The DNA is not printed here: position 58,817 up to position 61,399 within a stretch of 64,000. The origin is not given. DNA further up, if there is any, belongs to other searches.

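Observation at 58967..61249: Orphan fused RRE / E1-like / YcaO cyclodehydratase with no visible RiPP cluster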

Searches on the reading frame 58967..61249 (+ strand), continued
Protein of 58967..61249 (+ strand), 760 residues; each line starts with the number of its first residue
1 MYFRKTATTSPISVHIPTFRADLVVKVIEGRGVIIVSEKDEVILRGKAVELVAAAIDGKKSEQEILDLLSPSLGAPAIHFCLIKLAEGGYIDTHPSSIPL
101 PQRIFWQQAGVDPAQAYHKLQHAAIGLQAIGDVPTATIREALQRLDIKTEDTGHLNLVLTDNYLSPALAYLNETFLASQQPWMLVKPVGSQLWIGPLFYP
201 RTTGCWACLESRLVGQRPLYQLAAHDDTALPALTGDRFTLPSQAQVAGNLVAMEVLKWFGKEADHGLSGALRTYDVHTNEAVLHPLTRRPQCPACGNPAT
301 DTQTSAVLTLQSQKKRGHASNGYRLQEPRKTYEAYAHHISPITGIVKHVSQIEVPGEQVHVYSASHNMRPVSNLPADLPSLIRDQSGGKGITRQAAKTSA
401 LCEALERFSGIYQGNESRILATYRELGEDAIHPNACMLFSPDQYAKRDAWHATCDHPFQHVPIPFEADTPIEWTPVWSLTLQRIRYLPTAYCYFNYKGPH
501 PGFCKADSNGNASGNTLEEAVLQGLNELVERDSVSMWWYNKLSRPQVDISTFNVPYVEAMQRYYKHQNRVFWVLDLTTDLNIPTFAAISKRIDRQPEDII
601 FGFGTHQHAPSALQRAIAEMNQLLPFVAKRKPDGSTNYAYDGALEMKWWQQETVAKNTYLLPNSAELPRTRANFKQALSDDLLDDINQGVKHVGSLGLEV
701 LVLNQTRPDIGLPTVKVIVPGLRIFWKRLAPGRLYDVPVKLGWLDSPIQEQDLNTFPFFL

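Call 48: search_protein_families(library=pfam, proteins=[L019:1-657:+, L019:2932-7131:+, L045:8537-9529:+, L045:12034-15741:+, L045:6465-8096:+, L006:9169-9987:+, L006:12274-15438:+, L004:12425-13543:-], max_evalue=0.001)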
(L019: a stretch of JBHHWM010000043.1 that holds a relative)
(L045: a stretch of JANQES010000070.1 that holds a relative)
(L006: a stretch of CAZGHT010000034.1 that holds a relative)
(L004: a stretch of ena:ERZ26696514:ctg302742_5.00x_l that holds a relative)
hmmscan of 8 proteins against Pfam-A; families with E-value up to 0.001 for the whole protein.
L019:1-657:+ (218 aa): 0 families

L019:2932-7131:+ (1399 aa): 9 families
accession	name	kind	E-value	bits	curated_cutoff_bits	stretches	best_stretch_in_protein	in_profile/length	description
PF07494.17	Reg_prop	-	1.5e-64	206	20.4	4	276-298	1-23/24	Two component regulator propeller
PF02518.31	HATPase_c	-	3.8e-30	105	26.4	1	981-1094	2-109/111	Histidine kinase-, DNA gyrase B-, and HSP90-like ATPase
PF00072.30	Response_reg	-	7.2e-27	94.2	30.2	1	1152-1262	1-110/111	Response regulator receiver domain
PF12833.13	HTH_18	-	9.8e-24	83.9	33.6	1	1318-1395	1-78/80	Helix-turn-helix domain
PF23748.1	Beta-prop_LRRK2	-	7.5e-17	61.8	26.9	0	360-413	253-308/359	LRRK2 beta propeller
PF00512.31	HisKA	-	3.6e-16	59.4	26.9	1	867-932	2-64/66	His Kinase A (phospho-acceptor) domain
PF07495.19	Y_Y_Y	-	5.6e-14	52.2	26.6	1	732-795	1-64/65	Y_Y_Y domain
PF00165.29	HTH_AraC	-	2.3e-13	50.3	26.6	1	1363-1395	10-41/42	Bacterial regulatory helix-turn-helix proteins, AraC family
PF08450.18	SGL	-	2e-09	37.9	26.3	0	149-255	14-109/246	SMP-30/Gluconolactonase/LRE-like region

L045:8537-9529:+ (330 aa): 0 families

L045:12034-15741:+ (1235 aa): 12 families
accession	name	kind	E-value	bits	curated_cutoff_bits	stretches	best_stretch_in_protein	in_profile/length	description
PF22073.2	Cep192_D4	-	3.7e-24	85.5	35.5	2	565-672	10-111/112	Cep192 domain 4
PF22544.2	HYDIN_VesB_CFA65-like_Ig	-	2.9e-23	82.4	25.5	1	458-549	7-99/100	HYDIN/CFA65/VesB-like, Ig-like domain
PF00092.34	VWA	-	1e-15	58.8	23.8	1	683-845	4-165/174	von Willebrand factor type A domain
PF15780.11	ASH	-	3.4e-14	53.3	27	1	457-538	10-93/98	Abnormal spindle-like microcephaly-assoc'd, ASPM-SPD-2-Hydin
PF13519.12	VWA_2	-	1.3e-13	51.9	27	1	683-791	3-107/107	von Willebrand factor type A domain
PF07610.17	DUF1573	-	2.5e-09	37.5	26.1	0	459-545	6-92/98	Protein of unknown function (DUF1573)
PF22066.2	Cep192_D8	-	4.2e-09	37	33.5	1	473-551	24-100/101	Cep192 domain 8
PF22067.2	Cep192_D3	-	2.3e-08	34.5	27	0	360-426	14-80/99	Cep192 domain 3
PF24507.1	Ig_CFAP65_4th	-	2.4e-07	31.5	27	0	484-536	9-63/76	CFAP65, fourth Ig-like domain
PF12371.14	TMEM131_like_N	-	1.4e-06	28.9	28.8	0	457-533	4-82/84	Transmembrane protein 131-like N-terminal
PF01882.25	DUF58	-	3.2e-06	26.9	23.4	1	679-786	36-138/216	Protein of unknown function DUF58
PF22076.2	Cep192_D6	-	2e-05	25.2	35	0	456-545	6-98/101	Cep192 domain 6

L045:6465-8096:+ (543 aa): 0 families

L006:9169-9987:+ (272 aa): 0 families

L006:12274-15438:+ (1054 aa): 8 families
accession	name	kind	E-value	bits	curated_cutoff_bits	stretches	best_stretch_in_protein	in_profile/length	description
PF07494.17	Reg_prop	-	6.9e-41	133.4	20.4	1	587-608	2-23/24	Two component regulator propeller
PF07495.19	Y_Y_Y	-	1.9e-14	53.7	26.6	1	758-820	1-63/65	Y_Y_Y domain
PF08450.18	SGL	-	1.7e-09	38.1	26.3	0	126-207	143-225/246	SMP-30/Gluconolactonase/LRE-like region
PF02518.31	HATPase_c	-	2e-09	38.3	26.4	1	968-1050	5-106/111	Histidine kinase-, DNA gyrase B-, and HSP90-like ATPase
PF23748.1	Beta-prop_LRRK2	-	6.3e-09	35.7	26.9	0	161-198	268-305/359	LRRK2 beta propeller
PF16819.11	DUF5074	-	1.8e-08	34.2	27.2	0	272-397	106-225/353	Domain of unknown function (DUF5074)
PF07730.19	HisKA_3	-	1.7e-06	28.9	24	1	863-924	4-66/68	Histidine kinase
PF21959.2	DUF6923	-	0.00014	22.2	27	0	518-579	107-169/234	Repeat of unknown function (DUF6923)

L004:12425-13543:- (372 aa): 3 families
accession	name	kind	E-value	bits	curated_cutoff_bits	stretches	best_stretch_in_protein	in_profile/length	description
PF13343.11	SBP_bac_6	-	2.3e-20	73.5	24.6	1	108-318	17-220/245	Bacterial extracellular solute-binding protein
PF01547.30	SBP_bac_1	-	9.4e-14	52.5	26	1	63-302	12-306/307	Bacterial extracellular solute-binding protein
PF13531.11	SBP_bac_11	-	8.6e-12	45.7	25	1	53-301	3-217/227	Bacterial extracellular solute-binding protein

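Call 50: fold_search(model_id=the predicted structure, library=pdb)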
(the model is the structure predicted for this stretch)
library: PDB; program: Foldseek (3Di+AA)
matches with E <= 10: 480; with E <= 0.001: 91
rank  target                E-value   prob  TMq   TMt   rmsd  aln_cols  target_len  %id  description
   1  4v1v_A                5.5e-77  1.00  0.87  0.89   3.5       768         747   40  Heterocyclase in complex with substrate and Cofactor (released 2015-01-14)
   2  4v1v_B                7.7e-77  1.00  0.88  0.89   3.3       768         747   39  Heterocyclase in complex with substrate and Cofactor (released 2015-01-14)
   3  4v1t_A                1.0e-76  1.00  0.87  0.89   3.4       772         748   40  Heterocyclase in complex with substrate and Cofactor (released 2015-01-14)
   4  4v1u_B                2.4e-76  1.00  0.88  0.89   3.4       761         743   40  Heterocyclase in complex with substrate and Cofactor (released 2015-01-14)
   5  4v1u_A                4.2e-76  1.00  0.87  0.88   3.6       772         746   39  Heterocyclase in complex with substrate and Cofactor (released 2015-01-14)
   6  4v1t_B                6.3e-75  1.00  0.88  0.89   3.3       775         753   39  Heterocyclase in complex with substrate and Cofactor (released 2015-01-14)
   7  4bs9                  1.6e-68  1.00  0.78  0.85   4.9       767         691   37  Structure of the heterocyclase TruD (released 2013-11-06)
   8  7u58_A                1.3e-66  1.00  0.76  0.88   3.6       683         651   39  YcaO-mediated ATP-dependent peptidase activity in ribosomal peptide biosynthesis (released 2022-11-02)
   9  7u58_B                4.7e-66  1.00  0.75  0.88   3.4       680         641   39  YcaO-mediated ATP-dependent peptidase activity in ribosomal peptide biosynthesis (released 2022-11-02)
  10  6peu_B                2.7e-22  1.00  0.42  0.80   4.8       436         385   19  Structure of YcaO enzyme from Methanocaldococcus jannaschii in complex with peptide (released 2019-11-06)
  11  6pe3                  5.3e-22  1.00  0.41  0.80   4.4       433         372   19  Structure of YcaO enzyme from Methanocaldococcus jannaschii in complex with ATP (released 2020-01-08)
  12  6peu_A                2.2e-21  1.00  0.39  0.75   5.7       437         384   19  Structure of YcaO enzyme from Methanocaldococcus jannaschii in complex with peptide (released 2019-11-06)
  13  6peu_C                2.7e-21  1.00  0.41  0.78   4.8       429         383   20  Structure of YcaO enzyme from Methanocaldococcus jannaschii in complex with peptide (released 2019-11-06)
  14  6peu_D                1.1e-20  1.00  0.42  0.80   4.7       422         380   20  Structure of YcaO enzyme from Methanocaldococcus jannaschii in complex with peptide (released 2019-11-06)
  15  6cib_A                6.8e-19  1.00  0.37  0.74   5.4       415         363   20  The structure of YcaO from Methanopyrus kandleri bound with AMPPCP and Mg2+ (released 2018-03-21)
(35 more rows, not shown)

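Call 57: find_homologous_proteins(query=A3, max_evalue=0.001)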
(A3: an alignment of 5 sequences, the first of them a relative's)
Query A3 (5 sequences) (272 aa, profile of the alignment): 6 proteins with E <= 0.001 among 8000 candidates.
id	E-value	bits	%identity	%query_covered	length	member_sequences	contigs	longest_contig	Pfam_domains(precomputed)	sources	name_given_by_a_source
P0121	4.8e-94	334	19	38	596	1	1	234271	-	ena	-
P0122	3.9e-68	249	100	100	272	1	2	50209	-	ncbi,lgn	-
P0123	1.9e-44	171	32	16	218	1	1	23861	-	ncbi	ncbi:MAG: hypothetical protein ACE5G0_06455, partial [Rhodothermales bacterium]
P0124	3.2e-19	88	22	27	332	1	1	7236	-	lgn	-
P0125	2.7e-17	82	23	36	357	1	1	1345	PF10518.15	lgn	-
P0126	6.5e-10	57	43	10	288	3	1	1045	-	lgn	-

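Call 59: find_encoding_contigs(protein=P0124, flank=10000, max_places=3)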
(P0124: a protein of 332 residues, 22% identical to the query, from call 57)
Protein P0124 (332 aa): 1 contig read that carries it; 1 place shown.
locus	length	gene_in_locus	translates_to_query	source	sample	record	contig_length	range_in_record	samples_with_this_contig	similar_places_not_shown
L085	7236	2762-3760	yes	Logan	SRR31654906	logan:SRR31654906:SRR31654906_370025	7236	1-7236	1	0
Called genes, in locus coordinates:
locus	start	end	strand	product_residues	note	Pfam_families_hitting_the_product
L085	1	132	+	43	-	?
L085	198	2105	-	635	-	-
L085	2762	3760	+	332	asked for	-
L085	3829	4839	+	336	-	-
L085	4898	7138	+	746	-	PF21084:WHD_DUF4423_like, PF02624:YcaO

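Call 67: search_protein_representatives(alignment_id=A5)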
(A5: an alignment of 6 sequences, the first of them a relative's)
Query: 6 sequences, 345 profile positions. Proteins with E-value up to 0.001 (for the whole library): 94; up to 1e-10: 37; up to 1e-30: 15. The best 94 are listed.
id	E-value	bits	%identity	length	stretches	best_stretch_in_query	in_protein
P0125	2.7e-136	470.7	-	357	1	1-345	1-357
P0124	4.4e-134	463.5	-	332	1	1-345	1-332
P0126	1.3e-107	376.4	-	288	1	47-345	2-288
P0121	4.2e-99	348.4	-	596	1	25-344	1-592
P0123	2.3e-85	303.3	-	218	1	138-345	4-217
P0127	3.9e-69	249.9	-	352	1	7-345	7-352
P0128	1.2e-65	238.4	-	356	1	31-345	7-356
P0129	3.7e-63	230.2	-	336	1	35-345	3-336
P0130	9.9e-57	209.1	-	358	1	36-345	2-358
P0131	7.1e-56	206.3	-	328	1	36-345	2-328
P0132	2.1e-54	201.5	-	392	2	130-345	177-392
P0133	3.0e-54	201.0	-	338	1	35-345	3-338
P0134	3.5e-53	197.5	-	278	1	1-192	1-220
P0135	2.5e-51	191.4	-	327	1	1-345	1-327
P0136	6.6e-33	130.8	-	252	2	147-343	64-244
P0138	2.6e-26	109.1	-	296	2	148-345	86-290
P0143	5.1e-21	91.7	-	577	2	36-250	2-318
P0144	1.3e-18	83.7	-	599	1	40-344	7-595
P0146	7.6e-17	78.0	-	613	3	151-254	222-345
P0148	9.1e-16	74.4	-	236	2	151-344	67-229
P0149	2.1e-15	73.2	-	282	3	153-248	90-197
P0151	5.2e-13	65.3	-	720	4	260-343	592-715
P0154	9.3e-13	64.5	-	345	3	204-344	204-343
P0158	7.9e-11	58.2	-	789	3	150-249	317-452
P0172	2.9e-08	49.7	-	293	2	216-344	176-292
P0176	8.0e-08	48.3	-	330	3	223-344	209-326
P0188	5.3e-06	42.3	-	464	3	224-343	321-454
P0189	6.3e-06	42.0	-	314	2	199-344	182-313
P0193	2.9e-05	39.9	-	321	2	144-344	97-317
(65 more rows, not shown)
